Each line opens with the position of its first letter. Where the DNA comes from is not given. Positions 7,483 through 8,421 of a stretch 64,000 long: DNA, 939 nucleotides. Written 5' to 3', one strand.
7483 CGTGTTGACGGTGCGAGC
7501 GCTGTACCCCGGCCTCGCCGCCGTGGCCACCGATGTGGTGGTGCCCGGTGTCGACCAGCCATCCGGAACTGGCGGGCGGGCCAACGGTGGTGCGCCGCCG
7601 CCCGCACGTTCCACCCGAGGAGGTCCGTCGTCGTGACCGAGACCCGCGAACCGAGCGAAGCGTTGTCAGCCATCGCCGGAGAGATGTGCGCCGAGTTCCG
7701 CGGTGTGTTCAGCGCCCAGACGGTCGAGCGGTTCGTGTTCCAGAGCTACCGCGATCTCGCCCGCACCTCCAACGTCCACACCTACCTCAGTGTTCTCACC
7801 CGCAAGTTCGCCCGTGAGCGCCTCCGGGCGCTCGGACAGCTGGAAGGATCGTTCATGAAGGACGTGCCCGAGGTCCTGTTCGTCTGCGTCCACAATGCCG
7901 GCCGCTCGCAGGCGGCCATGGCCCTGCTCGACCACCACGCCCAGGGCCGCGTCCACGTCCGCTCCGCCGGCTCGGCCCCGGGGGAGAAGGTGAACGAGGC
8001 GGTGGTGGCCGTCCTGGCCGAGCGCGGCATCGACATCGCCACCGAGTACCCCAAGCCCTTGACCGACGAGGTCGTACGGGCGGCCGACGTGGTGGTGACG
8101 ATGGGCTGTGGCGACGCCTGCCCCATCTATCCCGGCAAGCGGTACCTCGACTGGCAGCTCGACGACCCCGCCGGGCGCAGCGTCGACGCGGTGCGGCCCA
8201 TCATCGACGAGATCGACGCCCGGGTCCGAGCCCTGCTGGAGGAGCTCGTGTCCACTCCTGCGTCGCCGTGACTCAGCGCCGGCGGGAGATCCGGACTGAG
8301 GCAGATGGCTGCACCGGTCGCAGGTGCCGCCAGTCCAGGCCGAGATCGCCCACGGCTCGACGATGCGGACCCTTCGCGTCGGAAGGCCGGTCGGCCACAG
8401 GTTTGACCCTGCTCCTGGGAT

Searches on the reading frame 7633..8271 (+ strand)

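Call 21: search_protein_families(library=pfam, proteins=[window:7633-8271:+])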
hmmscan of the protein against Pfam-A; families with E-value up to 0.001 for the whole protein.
window:7633-8271:+ (212 aa): 2 families
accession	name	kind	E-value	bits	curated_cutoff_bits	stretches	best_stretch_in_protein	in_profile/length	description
PF01451.26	LMWPc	-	3.4e-22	79.6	23.2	1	81-202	1-144/144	Low molecular weight phosphotyrosine protein phosphatase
PF21234.2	Phosphatase-like_N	-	1.3e-21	77.2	27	1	11-67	1-57/58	Protein-tyrosine-phosphatase-like, N-terminal domain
